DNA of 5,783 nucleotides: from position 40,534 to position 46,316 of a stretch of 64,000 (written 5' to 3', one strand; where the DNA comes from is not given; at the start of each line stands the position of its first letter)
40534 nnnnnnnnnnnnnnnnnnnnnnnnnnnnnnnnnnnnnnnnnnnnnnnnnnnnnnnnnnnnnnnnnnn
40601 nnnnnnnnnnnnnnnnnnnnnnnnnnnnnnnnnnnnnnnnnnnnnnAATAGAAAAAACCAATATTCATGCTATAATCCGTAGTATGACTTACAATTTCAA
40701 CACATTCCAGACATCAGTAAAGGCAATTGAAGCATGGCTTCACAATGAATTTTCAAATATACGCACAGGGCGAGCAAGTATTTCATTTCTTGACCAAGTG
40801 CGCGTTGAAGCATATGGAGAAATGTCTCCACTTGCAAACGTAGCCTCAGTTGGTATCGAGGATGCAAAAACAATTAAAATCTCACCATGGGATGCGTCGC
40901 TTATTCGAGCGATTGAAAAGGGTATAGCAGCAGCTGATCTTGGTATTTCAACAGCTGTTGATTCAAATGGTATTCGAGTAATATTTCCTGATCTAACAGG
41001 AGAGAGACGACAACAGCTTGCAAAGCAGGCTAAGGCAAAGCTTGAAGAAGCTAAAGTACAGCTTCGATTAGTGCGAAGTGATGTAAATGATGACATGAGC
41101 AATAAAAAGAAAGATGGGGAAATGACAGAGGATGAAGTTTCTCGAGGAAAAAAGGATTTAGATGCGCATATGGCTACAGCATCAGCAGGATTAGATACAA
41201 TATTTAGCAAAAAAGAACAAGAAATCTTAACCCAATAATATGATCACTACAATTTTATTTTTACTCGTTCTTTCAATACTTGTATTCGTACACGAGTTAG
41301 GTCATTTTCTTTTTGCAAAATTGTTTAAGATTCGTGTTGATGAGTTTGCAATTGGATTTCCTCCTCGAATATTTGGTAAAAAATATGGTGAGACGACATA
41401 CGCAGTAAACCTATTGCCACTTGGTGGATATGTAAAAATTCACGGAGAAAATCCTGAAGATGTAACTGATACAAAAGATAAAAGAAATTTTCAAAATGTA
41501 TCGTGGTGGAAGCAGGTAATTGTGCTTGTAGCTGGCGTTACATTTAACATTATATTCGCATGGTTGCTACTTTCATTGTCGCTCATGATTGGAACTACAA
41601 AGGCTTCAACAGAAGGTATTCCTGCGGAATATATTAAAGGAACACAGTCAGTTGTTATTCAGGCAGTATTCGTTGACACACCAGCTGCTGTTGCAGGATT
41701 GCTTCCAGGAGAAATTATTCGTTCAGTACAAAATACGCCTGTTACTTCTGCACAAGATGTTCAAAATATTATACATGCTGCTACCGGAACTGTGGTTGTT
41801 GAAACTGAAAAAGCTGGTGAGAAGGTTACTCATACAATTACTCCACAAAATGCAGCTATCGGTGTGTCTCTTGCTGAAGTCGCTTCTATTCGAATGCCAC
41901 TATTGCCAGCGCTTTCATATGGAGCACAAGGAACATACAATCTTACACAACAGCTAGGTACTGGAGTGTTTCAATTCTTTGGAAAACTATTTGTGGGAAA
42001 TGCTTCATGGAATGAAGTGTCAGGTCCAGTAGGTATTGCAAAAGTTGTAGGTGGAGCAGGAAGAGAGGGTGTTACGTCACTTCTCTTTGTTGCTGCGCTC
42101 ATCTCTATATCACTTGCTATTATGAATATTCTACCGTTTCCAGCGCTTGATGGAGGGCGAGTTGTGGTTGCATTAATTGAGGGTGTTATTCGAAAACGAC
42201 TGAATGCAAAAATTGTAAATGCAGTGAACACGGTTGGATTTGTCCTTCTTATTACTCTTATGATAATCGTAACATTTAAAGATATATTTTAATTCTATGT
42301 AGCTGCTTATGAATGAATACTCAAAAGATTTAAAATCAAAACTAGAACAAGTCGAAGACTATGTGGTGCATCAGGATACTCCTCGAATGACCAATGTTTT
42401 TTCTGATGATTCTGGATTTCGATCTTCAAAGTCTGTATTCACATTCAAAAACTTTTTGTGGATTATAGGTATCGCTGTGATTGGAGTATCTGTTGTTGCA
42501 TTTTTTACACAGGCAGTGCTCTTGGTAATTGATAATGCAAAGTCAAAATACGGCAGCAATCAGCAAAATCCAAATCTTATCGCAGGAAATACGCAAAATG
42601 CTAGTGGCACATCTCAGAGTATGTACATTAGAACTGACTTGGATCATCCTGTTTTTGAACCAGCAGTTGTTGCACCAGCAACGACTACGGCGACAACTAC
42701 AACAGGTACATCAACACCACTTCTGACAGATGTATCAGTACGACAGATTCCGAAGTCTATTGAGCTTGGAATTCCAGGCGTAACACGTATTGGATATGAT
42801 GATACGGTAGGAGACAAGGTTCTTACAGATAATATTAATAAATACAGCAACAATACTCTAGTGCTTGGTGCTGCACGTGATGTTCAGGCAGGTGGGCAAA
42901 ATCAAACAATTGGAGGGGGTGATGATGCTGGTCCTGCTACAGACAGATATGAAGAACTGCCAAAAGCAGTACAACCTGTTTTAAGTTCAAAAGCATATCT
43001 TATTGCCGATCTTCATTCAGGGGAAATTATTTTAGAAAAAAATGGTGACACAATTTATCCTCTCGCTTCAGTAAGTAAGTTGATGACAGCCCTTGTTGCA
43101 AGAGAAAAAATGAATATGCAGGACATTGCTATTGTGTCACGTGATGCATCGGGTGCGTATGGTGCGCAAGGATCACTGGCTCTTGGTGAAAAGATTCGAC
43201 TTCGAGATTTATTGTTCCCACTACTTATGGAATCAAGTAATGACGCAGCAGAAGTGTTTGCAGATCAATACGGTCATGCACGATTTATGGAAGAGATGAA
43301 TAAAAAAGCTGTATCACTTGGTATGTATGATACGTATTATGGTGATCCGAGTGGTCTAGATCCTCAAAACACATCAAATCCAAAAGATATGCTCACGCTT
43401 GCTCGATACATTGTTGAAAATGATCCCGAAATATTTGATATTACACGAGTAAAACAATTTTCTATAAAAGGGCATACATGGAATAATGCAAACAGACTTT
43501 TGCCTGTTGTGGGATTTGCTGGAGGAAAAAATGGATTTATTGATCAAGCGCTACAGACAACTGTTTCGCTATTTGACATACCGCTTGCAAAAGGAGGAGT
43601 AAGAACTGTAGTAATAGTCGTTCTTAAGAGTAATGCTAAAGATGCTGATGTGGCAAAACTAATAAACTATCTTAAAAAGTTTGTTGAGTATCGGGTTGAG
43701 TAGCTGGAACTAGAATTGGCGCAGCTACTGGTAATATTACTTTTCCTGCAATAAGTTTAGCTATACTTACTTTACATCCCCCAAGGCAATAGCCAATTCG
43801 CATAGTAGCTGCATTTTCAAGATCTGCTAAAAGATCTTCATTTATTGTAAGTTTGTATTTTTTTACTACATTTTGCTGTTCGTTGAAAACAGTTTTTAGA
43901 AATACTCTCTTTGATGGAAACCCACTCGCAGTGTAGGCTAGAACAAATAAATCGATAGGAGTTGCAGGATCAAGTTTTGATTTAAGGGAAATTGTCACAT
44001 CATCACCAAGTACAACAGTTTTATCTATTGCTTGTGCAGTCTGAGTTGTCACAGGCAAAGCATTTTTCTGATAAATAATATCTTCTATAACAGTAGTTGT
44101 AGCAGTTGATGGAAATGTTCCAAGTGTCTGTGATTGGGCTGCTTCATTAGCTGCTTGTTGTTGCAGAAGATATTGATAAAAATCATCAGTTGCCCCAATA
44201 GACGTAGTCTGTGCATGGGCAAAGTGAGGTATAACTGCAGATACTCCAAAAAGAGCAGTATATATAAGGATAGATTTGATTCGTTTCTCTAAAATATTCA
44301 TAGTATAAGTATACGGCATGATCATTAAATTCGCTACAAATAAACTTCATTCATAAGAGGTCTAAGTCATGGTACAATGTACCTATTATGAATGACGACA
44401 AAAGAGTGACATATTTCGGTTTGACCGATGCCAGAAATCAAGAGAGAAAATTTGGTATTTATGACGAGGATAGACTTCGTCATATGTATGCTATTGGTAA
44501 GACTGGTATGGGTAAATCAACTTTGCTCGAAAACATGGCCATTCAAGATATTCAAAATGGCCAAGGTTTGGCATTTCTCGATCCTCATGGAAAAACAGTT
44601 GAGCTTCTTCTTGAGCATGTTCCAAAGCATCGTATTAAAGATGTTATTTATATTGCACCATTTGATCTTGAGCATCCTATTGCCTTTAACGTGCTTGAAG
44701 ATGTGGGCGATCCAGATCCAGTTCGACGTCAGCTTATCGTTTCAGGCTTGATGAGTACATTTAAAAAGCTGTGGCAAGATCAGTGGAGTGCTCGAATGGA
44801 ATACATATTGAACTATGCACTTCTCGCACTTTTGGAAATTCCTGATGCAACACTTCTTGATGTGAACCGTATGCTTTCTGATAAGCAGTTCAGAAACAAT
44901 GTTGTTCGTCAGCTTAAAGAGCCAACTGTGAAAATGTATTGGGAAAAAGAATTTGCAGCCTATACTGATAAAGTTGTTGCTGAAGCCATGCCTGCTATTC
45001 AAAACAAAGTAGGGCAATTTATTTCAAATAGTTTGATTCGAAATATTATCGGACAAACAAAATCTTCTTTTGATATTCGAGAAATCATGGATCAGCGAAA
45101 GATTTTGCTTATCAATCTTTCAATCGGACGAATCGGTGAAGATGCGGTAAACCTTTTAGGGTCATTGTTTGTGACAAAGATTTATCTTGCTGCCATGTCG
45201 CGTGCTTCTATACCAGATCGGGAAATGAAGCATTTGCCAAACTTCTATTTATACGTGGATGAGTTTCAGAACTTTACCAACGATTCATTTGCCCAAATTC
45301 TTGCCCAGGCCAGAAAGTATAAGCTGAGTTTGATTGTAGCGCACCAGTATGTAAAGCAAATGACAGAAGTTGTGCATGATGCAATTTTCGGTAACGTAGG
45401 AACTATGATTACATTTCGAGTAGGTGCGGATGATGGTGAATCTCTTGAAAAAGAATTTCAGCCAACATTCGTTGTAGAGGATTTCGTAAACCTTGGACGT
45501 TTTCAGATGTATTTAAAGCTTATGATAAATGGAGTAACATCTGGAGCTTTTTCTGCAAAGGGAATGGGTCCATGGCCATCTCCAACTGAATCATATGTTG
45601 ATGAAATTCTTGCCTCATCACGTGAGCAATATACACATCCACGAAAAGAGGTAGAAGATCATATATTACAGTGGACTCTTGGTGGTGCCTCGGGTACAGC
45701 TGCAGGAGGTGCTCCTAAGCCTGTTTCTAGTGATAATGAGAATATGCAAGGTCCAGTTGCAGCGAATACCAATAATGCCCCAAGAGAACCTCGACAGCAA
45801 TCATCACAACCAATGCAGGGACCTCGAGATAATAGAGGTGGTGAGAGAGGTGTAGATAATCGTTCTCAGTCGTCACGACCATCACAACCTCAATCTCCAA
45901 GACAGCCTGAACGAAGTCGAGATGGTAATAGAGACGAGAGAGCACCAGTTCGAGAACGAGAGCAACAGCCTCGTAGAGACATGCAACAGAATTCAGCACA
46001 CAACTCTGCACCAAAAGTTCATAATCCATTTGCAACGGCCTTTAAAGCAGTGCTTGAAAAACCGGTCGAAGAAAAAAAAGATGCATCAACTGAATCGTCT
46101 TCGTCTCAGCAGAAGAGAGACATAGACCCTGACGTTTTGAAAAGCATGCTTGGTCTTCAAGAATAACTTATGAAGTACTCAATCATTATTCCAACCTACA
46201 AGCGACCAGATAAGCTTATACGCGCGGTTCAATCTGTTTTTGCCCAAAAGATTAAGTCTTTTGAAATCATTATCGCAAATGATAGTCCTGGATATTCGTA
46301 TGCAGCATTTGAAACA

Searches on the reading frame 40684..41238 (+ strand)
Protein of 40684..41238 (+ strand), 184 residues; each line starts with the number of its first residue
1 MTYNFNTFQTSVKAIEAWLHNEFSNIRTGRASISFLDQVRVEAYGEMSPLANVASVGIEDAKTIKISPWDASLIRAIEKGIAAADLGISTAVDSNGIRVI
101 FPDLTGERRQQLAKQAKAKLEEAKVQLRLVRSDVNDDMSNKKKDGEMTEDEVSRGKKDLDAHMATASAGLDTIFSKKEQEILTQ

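Call 9: search_protein_families(library=pfam, proteins=[window:40684-41238:+], max_evalue=0.001)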
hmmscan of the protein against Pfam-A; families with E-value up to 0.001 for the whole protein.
window:40684-41238:+ (184 aa): 1 family
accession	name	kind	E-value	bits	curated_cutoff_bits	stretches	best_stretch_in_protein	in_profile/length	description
PF01765.24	RRF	-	3.1e-50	170.7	29.7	1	19-182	1-164/164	Ribosome recycling factor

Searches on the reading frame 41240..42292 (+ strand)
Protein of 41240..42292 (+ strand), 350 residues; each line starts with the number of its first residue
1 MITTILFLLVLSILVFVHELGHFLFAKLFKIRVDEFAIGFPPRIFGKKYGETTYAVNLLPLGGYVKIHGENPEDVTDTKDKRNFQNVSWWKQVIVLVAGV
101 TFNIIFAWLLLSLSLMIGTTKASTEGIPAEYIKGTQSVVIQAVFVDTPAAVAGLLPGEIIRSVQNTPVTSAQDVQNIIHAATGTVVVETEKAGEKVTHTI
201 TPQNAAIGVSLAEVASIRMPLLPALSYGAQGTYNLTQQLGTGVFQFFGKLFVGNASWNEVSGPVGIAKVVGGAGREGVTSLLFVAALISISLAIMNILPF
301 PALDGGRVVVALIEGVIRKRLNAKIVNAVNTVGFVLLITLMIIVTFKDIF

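Call 9: search_protein_families(library=pfam, proteins=[window:41240-42292:+], max_evalue=0.001)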
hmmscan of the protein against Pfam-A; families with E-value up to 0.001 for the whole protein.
window:41240-42292:+ (350 aa): 3 families
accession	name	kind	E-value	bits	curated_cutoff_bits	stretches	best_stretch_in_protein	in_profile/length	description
PF02163.28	Peptidase_M50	-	3.7e-59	200.2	27.2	1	7-340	2-221/221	Peptidase family M50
PF17820.7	PDZ_6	-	5.8e-08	32.8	27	1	145-187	7-49/54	PDZ domain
PF13180.12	PDZ_2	-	2.7e-05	24.8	27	1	135-197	11-75/80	PDZ domain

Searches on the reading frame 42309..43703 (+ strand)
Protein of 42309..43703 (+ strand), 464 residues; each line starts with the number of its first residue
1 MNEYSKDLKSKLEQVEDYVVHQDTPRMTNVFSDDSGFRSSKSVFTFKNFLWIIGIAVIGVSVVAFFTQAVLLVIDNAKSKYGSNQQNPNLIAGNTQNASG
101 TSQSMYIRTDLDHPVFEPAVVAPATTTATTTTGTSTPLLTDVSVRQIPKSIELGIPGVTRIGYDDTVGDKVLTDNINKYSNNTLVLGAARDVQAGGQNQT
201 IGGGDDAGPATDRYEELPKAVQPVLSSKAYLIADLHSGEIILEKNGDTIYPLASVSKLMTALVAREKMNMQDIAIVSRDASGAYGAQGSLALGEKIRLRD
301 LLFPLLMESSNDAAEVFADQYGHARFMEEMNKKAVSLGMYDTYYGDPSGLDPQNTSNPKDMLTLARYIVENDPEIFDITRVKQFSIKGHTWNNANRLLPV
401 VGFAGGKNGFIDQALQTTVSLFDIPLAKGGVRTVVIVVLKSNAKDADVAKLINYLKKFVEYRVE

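Call 9: search_protein_families(library=pfam, proteins=[window:42309-43703:+], max_evalue=0.001)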
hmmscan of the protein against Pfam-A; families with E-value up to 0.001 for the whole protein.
window:42309-43703:+ (464 aa): 2 families
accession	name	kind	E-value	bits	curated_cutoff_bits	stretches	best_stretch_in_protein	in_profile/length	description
PF00768.25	Peptidase_S11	-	4.1e-34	118.5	27.6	1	221-420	6-221/239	D-alanyl-D-alanine carboxypeptidase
PF13354.11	Beta-lactamase2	-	9.8e-08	32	22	1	231-369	3-147/214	Beta-lactamase enzyme family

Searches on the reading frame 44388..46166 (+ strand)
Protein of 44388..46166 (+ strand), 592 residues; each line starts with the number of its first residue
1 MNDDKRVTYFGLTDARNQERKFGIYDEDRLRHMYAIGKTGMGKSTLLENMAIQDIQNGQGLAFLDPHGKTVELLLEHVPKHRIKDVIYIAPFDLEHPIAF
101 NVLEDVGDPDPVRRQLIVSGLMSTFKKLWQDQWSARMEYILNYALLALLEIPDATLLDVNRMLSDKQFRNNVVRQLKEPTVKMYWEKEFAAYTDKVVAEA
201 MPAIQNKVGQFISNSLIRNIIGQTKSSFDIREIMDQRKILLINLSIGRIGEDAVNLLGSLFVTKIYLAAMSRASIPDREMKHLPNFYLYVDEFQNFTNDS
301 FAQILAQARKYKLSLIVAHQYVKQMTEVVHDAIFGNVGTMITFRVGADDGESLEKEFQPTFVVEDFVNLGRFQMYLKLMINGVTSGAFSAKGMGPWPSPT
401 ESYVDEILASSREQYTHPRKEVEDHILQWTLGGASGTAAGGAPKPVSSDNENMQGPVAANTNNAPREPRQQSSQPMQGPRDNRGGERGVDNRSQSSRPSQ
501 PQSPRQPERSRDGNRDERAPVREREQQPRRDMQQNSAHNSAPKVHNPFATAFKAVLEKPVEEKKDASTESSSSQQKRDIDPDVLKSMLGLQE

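Call 4: search_protein_families(library=pfam, proteins=[window:44388-46166:+], max_evalue=0.01)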
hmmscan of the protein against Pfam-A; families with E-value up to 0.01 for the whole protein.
window:44388-46166:+ (592 aa): 5 families
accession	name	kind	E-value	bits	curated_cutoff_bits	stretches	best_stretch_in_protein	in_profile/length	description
PF10412.15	TrwB_AAD_bind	-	7.2e-09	35.5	20.5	1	31-345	16-310/387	Type IV secretion-system coupling protein DNA-binding domain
PF02534.20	T4SS-DNA_transf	-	2.4e-07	30.4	20.1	1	30-328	44-347/468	Type IV secretory system Conjugative DNA transfer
PF12696.13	TraG-D_C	-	2.1e-05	24.9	22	1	286-347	2-67/126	TraM recognition site of TraD and TraG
PF01935.23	DUF87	-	0.00051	20.6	23.2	1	30-246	23-203/220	Helicase HerA, central domain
PF13401.12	AAA_22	-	0.00097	19.9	27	0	31-56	6-31/130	AAA domain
